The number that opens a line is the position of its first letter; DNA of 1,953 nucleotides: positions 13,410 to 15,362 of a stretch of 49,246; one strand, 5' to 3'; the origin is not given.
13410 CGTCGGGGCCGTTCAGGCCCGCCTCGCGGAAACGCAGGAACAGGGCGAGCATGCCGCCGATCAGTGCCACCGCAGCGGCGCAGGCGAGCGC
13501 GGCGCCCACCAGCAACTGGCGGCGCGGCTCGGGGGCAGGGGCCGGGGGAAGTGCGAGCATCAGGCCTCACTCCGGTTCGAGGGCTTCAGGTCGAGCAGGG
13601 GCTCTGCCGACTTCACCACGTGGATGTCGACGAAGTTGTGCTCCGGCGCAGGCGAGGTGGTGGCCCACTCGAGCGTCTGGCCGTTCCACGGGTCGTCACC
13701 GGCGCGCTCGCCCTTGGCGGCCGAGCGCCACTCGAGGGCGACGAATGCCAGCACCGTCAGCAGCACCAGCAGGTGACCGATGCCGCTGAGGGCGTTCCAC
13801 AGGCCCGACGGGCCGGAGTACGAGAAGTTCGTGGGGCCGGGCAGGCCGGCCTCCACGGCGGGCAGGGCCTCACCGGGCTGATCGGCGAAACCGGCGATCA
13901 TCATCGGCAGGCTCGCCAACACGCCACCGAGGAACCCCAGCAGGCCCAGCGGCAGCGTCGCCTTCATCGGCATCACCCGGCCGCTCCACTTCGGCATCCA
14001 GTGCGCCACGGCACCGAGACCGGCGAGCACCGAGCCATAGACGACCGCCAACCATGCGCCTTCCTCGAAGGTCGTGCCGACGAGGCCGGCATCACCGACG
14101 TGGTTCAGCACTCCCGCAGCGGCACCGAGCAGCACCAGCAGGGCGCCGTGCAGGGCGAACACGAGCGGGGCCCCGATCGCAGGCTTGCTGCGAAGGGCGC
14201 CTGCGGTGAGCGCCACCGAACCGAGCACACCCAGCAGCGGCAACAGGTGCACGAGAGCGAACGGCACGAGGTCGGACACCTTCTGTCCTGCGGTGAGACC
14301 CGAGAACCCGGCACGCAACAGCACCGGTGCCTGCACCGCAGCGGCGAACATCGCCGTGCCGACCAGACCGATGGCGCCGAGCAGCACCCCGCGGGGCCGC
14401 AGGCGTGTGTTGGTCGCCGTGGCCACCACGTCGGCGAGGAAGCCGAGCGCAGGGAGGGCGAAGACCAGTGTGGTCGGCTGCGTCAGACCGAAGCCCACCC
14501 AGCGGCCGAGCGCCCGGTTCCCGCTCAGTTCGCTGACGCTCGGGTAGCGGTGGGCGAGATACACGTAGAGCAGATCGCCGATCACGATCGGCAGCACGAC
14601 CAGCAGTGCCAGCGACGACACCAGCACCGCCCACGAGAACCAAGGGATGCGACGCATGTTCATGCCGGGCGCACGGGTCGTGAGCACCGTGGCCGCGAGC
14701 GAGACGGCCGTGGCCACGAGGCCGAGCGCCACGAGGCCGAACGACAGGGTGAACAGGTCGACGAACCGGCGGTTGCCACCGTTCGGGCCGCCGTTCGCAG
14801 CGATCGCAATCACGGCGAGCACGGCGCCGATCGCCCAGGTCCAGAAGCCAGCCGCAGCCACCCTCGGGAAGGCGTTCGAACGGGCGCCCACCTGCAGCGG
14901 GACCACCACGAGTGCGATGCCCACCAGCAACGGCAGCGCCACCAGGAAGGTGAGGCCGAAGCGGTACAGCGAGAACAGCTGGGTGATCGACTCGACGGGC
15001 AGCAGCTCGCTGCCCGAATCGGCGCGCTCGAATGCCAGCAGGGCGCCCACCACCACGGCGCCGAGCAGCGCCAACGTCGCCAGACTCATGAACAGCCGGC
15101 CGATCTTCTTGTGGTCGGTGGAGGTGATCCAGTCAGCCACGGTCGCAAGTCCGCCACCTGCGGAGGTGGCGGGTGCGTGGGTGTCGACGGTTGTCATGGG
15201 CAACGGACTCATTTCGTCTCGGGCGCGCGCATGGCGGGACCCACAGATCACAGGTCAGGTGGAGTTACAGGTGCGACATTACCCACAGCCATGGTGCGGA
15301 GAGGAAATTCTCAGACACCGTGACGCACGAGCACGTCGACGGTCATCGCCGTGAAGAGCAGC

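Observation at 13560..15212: Heme-copper oxidase subunit I paralogue with all six canonical heme/CuB histidines and the cross-link tyrosine absent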

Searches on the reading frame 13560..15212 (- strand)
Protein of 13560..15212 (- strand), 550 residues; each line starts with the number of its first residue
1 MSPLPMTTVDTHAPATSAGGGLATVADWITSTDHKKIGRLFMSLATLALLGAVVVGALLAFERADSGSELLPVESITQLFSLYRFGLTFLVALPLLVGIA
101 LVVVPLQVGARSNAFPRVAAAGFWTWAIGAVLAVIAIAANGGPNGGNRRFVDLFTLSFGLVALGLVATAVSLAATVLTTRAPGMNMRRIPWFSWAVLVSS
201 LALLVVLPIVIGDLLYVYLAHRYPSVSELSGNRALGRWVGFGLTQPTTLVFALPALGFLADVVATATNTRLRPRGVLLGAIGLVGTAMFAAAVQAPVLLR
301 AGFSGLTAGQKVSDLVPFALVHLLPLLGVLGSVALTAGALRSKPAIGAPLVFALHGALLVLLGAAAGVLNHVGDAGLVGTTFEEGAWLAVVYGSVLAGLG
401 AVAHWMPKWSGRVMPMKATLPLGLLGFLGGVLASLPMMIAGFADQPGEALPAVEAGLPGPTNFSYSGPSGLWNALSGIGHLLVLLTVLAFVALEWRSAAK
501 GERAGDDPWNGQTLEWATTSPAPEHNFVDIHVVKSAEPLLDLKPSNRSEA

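Call 5: search_protein_families(library=pfam, proteins=[window:13560-15212:-], max_evalue=1)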
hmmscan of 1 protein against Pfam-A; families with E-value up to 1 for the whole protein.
window:13560-15212:- (550 aa): 3 families
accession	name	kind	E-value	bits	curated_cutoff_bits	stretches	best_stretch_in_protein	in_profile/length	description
PF00115.25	COX1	-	2.2e-31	109.6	34.8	1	36-446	1-407/436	Cytochrome C and Quinol oxidase polypeptide I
PF11070.13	DUF2871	-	0.16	12.6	27.4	0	49-138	46-132/134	Protein of unknown function (DUF2871)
PF14192.12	DUF4314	-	0.36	11.2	27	1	366-393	35-62/69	Domain of unknown function (DUF4314)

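Call 6: search_protein_families(library=ncbifam, proteins=[window:13560-15212:-], max_evalue=1)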
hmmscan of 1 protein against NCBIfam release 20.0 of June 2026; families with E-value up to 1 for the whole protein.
window:13560-15212:- (550 aa): 7 families
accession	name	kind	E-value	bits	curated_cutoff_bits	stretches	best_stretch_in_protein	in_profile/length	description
TIGR02891.1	CtaD_CoxA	equivalog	1.9e-51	175.3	670.75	1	28-530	1-501/504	cytochrome c oxidase subunit I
NF050116.1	cyt_aa3_Actin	exception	1.6e-45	155.9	880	1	28-543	2-517/522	aa3-type cytochrome oxidase subunit I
TIGR02882.1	QoxB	equivalog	7.7e-40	136.9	1015.5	1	26-544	42-561/643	cytochrome aa3 quinol oxidase subunit I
TIGR02843.1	CyoB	equivalog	2e-38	132.3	1020.35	1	26-544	45-568/646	cytochrome o ubiquinol oxidase subunit I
NF011592.0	PRK15017.1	equivalog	2.9e-31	109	1271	1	26-543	46-568/663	cytochrome o ubiquinol oxidase subunit I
NF004430.0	PRK05771.2-4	equivalog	0.019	13.6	670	1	354-442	460-529/646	V-type ATP synthase subunit I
NF040695.1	FlaK_Arch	equivalog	0.057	13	330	1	160-211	80-131/230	preflagellin peptidase FlaK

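Call 9: search_solved_structures(query=window:13560-15212:-, max_evalue=0.001, show_alignments=2)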
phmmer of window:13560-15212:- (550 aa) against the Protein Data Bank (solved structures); distinct sequences matched with E-value up to 0.001: 39.
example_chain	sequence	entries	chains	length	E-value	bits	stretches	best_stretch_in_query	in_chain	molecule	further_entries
6adq_F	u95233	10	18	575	4.8e-32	114.8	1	26-543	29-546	Cytochrome c oxidase subunit 1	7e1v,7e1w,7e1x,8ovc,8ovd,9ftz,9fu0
8hcr_F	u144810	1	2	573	5.8e-32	114.5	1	23-543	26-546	Probable cytochrome c oxidase subunit 1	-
7rh5_R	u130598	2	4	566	6.2e-32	114.4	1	27-543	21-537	Cytochrome c oxidase subunit 1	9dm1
7rh6_R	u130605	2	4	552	6.7e-32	114.3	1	27-543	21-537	Cytochrome c oxidase subunit 1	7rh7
6hwh_V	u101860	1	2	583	2.4e-31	112.5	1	28-543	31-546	Cytochrome c oxidase subunit 1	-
9wcx_I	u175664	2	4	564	7.3e-31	110.9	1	25-548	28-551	Cytochrome c oxidase subunit 1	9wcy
7q21_D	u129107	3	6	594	2.6e-30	109.1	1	28-543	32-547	Cytochrome c oxidase subunit 1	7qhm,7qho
6koc_A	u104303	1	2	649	4.5e-29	104.9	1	26-544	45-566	AA3-600 quinol oxidase subunit I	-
6kob_A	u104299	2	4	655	4.9e-29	104.8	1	26-544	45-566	AA3-600 quinol oxidase subunit I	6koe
8f68_A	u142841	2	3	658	7.4e-28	101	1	26-543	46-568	Cytochrome bo(3) ubiquinol oxidase subunit 1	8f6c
1fft_A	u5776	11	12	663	7.8e-28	100.9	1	26-543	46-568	UBIQUINOL OXIDASE | Cytochrome o ubiquinol oxidase, subunit I | Cytochrome bo(3) ubiquinol oxidase subunit 1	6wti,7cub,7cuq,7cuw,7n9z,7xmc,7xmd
2yev_A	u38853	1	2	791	1.5e-27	99.9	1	19-543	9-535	CYTOCHROME C OXIDASE POLYPEPTIDE I+III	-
9ufb_A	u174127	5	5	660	2.6e-23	85.9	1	27-528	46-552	Cytochrome bo(3) ubiquinol oxidase subunit 1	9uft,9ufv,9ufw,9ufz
1m56_A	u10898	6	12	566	3.1e-20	75.8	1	87-529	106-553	CYTOCHROME C OXIDASE | Cytochrome c oxidase subunit 1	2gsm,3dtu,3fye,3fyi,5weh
1m57_A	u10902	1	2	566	3.2e-20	75.7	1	87-529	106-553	CYTOCHROME C OXIDASE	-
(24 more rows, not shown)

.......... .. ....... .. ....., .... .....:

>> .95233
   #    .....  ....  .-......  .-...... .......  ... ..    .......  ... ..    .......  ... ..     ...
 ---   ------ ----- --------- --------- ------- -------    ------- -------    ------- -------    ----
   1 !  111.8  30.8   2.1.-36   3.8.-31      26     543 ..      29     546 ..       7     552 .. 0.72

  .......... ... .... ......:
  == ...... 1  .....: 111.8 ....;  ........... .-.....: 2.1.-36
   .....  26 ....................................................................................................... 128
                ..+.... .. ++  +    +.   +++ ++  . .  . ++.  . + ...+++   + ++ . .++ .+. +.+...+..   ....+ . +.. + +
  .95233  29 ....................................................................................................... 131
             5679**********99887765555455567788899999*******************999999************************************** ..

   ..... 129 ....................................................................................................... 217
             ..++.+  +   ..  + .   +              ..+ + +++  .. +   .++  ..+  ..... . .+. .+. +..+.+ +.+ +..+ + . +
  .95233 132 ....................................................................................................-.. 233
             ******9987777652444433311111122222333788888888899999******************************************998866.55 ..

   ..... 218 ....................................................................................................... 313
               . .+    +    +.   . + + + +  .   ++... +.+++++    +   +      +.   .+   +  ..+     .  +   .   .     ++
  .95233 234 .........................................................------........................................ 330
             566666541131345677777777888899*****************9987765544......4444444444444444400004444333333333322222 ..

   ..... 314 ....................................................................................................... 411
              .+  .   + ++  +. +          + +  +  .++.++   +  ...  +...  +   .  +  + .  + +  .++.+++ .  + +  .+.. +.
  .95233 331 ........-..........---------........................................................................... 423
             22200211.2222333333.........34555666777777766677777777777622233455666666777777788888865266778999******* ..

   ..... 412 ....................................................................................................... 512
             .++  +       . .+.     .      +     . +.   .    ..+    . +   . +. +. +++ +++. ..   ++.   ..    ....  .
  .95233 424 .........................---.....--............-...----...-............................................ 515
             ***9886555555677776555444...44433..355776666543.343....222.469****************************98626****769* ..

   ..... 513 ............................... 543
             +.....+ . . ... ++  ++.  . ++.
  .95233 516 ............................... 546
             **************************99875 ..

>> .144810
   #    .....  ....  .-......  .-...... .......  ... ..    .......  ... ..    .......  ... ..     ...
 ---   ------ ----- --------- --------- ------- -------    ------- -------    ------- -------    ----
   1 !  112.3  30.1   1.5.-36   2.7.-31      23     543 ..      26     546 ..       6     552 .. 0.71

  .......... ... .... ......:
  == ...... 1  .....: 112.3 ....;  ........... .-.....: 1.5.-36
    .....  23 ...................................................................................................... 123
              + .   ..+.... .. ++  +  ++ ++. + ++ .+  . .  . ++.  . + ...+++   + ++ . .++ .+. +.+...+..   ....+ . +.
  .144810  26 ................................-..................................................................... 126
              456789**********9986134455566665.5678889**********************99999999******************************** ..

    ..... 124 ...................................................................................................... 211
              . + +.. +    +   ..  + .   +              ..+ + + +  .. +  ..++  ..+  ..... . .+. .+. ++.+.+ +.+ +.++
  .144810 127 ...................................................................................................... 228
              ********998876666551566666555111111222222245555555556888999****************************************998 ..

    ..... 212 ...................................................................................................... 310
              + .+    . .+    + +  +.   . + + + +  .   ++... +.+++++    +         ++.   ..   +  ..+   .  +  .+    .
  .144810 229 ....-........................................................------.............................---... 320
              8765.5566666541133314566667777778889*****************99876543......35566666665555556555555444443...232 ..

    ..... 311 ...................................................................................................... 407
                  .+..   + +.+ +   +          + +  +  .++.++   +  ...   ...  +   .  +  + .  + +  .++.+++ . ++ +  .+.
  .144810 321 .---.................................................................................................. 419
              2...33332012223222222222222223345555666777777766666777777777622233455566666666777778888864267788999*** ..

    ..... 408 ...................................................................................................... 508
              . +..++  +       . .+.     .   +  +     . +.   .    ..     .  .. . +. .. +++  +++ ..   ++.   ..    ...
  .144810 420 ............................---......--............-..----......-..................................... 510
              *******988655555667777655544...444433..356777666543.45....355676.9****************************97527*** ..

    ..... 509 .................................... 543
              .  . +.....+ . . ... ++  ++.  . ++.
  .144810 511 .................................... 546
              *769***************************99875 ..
